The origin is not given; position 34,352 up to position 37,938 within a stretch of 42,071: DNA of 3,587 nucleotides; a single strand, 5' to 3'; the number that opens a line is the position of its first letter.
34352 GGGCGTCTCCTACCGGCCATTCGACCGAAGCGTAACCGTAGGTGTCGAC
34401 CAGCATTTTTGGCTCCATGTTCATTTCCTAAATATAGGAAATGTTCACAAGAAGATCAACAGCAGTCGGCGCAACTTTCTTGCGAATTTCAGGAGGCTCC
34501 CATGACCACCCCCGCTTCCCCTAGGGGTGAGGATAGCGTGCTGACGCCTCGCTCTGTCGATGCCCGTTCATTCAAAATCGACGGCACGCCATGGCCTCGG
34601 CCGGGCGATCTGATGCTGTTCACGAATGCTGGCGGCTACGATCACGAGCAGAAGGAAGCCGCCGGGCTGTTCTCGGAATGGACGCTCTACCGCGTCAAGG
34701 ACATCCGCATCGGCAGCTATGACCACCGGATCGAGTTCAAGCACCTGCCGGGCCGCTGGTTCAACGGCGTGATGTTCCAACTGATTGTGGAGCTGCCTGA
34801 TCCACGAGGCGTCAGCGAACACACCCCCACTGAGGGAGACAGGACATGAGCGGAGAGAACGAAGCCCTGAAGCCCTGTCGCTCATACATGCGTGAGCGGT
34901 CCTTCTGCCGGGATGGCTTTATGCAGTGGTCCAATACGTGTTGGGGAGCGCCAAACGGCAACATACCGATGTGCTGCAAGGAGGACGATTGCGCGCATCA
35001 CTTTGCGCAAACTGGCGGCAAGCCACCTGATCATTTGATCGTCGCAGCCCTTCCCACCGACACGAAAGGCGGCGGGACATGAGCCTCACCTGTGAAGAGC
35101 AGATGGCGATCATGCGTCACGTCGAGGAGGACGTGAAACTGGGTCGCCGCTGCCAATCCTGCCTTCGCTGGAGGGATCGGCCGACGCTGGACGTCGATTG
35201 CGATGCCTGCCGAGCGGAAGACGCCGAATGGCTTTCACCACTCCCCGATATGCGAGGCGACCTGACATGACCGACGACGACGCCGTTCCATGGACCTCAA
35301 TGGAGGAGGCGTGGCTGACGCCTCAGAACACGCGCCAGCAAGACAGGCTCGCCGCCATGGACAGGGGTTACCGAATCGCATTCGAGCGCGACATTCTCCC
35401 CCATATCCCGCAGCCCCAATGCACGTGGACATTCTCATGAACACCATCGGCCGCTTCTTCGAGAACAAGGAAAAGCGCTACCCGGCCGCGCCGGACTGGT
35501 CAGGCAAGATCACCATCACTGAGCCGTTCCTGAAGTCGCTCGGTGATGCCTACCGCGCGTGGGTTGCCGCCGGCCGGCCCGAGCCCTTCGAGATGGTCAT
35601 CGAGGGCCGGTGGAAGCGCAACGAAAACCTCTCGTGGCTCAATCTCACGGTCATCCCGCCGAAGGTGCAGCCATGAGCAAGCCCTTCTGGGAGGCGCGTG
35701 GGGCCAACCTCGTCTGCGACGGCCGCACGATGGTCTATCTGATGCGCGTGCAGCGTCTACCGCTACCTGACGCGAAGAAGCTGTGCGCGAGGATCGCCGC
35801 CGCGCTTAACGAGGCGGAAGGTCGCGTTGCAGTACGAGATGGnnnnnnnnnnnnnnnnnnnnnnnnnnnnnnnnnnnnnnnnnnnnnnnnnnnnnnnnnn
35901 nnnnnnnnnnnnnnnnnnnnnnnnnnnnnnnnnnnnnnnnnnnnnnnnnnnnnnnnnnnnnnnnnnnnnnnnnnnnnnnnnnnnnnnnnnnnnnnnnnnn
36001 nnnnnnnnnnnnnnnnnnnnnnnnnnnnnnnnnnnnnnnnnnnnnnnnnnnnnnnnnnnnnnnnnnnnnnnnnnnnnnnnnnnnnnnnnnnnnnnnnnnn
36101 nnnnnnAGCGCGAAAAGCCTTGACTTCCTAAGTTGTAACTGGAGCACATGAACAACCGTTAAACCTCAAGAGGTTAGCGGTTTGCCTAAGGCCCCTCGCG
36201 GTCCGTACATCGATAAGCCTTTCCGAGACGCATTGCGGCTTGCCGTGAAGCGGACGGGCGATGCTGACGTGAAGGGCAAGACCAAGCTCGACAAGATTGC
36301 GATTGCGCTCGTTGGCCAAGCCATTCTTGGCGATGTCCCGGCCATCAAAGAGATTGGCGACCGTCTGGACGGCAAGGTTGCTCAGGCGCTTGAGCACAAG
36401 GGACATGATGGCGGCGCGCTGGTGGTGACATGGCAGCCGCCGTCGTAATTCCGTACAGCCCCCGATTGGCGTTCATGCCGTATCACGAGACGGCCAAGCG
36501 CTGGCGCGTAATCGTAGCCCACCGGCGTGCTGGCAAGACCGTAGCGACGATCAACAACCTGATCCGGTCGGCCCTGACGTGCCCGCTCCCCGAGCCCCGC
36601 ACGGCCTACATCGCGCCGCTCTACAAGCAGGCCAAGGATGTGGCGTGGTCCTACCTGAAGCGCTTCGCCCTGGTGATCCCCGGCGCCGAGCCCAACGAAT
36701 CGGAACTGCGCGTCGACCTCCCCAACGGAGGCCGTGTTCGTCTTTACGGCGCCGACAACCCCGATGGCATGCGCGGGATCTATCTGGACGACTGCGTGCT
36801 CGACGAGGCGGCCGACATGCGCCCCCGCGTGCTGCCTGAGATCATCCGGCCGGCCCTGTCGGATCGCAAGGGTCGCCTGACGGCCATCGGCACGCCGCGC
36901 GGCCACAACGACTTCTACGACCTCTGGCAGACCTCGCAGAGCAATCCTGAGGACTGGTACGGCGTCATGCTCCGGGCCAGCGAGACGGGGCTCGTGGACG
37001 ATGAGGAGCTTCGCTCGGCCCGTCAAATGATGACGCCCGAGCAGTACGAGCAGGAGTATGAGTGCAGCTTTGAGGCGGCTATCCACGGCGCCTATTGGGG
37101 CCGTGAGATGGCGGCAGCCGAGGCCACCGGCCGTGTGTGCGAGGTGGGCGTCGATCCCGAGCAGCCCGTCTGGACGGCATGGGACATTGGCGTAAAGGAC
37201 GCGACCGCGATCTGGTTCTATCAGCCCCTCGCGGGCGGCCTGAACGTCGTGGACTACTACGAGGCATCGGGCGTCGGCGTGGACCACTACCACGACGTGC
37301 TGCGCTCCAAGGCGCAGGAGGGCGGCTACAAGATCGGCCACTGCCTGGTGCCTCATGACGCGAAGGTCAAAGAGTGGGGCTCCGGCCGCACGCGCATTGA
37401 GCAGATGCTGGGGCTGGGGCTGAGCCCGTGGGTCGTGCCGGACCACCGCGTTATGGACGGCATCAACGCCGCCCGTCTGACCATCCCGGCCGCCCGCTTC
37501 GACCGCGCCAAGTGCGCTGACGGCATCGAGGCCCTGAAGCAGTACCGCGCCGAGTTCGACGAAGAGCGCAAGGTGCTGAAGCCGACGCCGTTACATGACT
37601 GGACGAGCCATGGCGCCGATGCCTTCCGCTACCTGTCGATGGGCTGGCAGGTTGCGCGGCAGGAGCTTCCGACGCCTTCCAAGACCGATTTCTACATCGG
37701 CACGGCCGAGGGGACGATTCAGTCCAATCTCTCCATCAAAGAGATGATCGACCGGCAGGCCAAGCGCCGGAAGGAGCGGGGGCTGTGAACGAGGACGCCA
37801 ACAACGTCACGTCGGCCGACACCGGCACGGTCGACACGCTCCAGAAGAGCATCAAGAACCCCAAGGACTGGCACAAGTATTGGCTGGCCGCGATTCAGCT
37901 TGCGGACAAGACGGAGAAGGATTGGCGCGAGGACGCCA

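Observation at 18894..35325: Family of at least nine dispersed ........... elements at gene boundaries of the early modules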

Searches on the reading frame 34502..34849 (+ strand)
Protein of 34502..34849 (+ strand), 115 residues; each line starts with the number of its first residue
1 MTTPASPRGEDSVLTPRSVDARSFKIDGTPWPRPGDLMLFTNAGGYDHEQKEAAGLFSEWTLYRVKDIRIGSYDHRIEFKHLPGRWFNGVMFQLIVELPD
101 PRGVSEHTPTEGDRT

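Call 71: search_protein_families(library=pfam, max_evalue=0.01, proteins=[window:34502-34849:+])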
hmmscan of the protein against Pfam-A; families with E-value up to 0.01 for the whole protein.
window:34502-34849:+ (115 aa): 0 families

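Call 81: find_homologous_proteins(query=window:34502-34849:+, max_evalue=0.00001)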
Query window:34502-34849:+ (115 aa): 1 proteins with E <= 0.00001 among 5 candidates.
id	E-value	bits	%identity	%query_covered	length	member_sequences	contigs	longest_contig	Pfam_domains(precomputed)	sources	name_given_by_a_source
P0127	1.5e-60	220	100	83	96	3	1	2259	PF27001.1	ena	-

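Call 83: find_encoding_contigs(protein=P0127, flank=3000, max_places=3)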
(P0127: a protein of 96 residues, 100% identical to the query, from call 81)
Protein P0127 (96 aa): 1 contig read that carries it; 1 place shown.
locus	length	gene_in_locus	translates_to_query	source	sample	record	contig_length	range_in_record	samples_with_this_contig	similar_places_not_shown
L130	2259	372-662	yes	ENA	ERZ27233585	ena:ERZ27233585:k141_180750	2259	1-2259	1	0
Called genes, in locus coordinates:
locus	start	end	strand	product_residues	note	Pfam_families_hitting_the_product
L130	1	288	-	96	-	?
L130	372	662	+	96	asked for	PF27001:Phage_T4_Y07B (weak)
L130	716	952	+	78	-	-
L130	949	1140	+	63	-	-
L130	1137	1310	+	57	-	-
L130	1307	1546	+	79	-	-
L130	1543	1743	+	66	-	-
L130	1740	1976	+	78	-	-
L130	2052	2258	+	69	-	?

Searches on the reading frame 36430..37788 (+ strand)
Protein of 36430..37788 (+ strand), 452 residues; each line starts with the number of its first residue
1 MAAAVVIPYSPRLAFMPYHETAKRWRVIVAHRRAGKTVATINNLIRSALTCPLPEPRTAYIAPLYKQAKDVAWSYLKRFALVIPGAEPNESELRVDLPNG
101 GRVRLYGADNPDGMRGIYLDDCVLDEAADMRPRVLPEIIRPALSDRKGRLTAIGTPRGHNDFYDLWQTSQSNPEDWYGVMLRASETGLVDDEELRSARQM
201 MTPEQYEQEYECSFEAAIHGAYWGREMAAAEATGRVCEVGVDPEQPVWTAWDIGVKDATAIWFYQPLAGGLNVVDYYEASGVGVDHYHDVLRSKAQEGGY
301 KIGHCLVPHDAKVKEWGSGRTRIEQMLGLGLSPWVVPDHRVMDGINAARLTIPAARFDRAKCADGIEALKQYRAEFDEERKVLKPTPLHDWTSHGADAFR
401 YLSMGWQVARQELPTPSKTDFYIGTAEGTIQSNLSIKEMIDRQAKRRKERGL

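Call 73: search_dna_similar(query=window:36430-37788:+, collection=phages, mode=protein, max_rows=12)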
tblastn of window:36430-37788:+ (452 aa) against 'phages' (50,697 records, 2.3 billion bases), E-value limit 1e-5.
Records with a match: 1518; places in all: 1519; records where one place covers at least 80% of the query: 1044.
Best place of each record, by identity: <60% 1518.
By first word of the organism name: Vibrio 492; Salmonella 271; Escherichia 133; Klebsiella 100; Microbacterium 84; Pseudomonas 74; Gordonia 46; Ralstonia 35; Pelagibacter 29; Caudoviricetes 21; and 61 more.
By host as written in the record: - 461; Microbacterium foliorum NRRL B-24224 53; Escherichia coli 41; Salmonella enterica subsp. enterica serovar Enteritidis PT1 39; Vibrio harveyi BAA-1116 36; Microbacterium foliorum NRRL B-24224 SEA 29; Klebsiella pneumoniae 27; Gordonia rubripertincta NRRL B-16540 26; and 314 more.
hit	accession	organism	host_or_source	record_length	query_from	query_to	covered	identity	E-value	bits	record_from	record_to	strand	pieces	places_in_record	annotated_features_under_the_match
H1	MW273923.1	Pelagibacter phage HTVC035P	Candidatus Pelagibacter sp. HTCC1062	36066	5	422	92%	45.6%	3e-115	377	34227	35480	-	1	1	terminase large subunit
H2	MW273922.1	Pelagibacter phage HTVC034P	Candidatus Pelagibacter sp. HTCC1062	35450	5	414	91%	46.5%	1e-115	379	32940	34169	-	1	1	terminase large subunit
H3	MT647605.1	Pelagibacter phage Lederberg EXVC029P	Candidatus Pelagibacter ubique HTCC1062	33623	5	407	89%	46.6%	2e-114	375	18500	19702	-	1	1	putative TerL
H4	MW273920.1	Pelagibacter phage HTVC024P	Candidatus Pelagibacter sp. HTCC1062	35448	5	422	92%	44.7%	3e-112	369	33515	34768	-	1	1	terminase large subunit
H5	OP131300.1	Pelagibacter phage Skadi-7 EXVC107P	Candidatus Pelagibacter ubique HTCC1062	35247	5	422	92%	44.4%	5e-112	368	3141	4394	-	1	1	terminase large subunit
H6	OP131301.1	Pelagibacter phage Skadi-4 EXVC104P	Candidatus Pelagibacter ubique HTCC1062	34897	5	422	92%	44.4%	7e-112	367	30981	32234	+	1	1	terminase large subunit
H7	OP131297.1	Pelagibacter phage Skadi-3 EXVC103P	Candidatus Pelagibacter ubique HTCC1062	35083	5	422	92%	44.4%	7e-112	367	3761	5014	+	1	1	terminase large subunit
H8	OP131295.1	Pelagibacter phage Skadi-10 EXVC110P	Candidatus Pelagibacter ubique HTCC1062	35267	5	422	92%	44.4%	7e-112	367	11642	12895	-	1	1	terminase large subunit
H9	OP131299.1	Pelagibacter phage Skadi-2 EXVC102P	Candidatus Pelagibacter ubique HTCC1062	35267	5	422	92%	44.4%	7e-112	367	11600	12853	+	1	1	terminase large subunit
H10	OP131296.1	Pelagibacter phage Skadi-8 EXVC108P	Candidatus Pelagibacter ubique HTCC1062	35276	5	422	92%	44.4%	7e-112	367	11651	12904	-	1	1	terminase large subunit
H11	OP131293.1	Pelagibacter phage Skadi-5 EXVC105P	Candidatus Pelagibacter ubique HTCC1062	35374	5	422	92%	44.4%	7e-112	367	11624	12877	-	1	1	terminase large subunit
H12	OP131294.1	Pelagibacter phage Skadi-6 EXVC106P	Candidatus Pelagibacter ubique HTCC1062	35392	5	422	92%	44.4%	7e-112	367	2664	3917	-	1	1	terminase large subunit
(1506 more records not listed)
